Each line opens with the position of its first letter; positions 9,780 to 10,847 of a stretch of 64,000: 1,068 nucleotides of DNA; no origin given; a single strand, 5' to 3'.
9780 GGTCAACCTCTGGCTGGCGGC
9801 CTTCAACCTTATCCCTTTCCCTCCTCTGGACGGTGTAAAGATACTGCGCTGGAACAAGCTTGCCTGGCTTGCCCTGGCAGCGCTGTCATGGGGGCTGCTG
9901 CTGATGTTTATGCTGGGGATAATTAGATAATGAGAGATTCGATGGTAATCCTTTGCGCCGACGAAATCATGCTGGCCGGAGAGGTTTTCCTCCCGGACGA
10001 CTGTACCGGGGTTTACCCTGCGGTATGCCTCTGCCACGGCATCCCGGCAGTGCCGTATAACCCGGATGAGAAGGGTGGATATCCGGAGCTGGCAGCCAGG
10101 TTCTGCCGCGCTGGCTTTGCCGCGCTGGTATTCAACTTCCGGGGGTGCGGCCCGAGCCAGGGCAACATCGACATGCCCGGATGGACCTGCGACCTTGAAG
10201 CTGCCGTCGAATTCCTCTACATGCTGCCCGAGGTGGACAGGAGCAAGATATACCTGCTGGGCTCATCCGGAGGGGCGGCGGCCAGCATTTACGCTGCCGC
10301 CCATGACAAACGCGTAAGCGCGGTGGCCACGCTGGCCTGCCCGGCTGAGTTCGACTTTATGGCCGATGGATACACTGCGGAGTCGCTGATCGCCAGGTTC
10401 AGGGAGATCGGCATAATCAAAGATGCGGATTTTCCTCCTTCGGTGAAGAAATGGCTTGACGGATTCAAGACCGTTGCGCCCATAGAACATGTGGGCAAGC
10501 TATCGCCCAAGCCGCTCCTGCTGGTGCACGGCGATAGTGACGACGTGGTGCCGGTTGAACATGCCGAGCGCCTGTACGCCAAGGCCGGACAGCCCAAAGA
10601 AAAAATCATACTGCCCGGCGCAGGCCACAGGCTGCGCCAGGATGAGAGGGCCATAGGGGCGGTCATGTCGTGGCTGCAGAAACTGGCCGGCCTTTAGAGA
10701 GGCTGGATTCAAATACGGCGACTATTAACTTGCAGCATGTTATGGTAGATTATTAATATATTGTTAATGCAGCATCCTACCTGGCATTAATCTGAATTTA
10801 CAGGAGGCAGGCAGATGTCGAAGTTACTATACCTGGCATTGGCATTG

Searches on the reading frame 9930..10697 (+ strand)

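Call 37: search_protein_families(library=pfam, proteins=[window:9930-10697:+], max_evalue=0.00001)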
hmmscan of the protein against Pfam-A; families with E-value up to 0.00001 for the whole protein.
window:9930-10697:+ (255 aa): 7 families
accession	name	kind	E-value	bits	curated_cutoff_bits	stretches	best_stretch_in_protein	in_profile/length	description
PF00561.26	Abhydrolase_1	-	1.7e-17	64.4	25.8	1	30-137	1-102/245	alpha/beta hydrolase fold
PF12146.15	Hydrolase_4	-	1.1e-14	54.8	27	1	32-139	7-110/239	Serine aminopeptidase, S33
PF20434.5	BD-FAE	-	8.4e-13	48.8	26.8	1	19-218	3-214/215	BD-FAE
PF00326.27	Peptidase_S9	-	6.7e-12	45.8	22.6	1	88-251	47-208/213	Prolyl oligopeptidase family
PF12697.13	Abhydrolase_6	-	8.9e-10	40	26.3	1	34-241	3-211/217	Alpha/beta hydrolase family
PF02129.25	Peptidase_S15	-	1.1e-07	32.2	23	0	40-137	25-128/262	X-Pro dipeptidyl-peptidase (S15 family)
PF08840.17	BAAT_C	-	5.7e-06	27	20.9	0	90-235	7-160/210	BAAT / Acyl-CoA thioester hydrolase C terminal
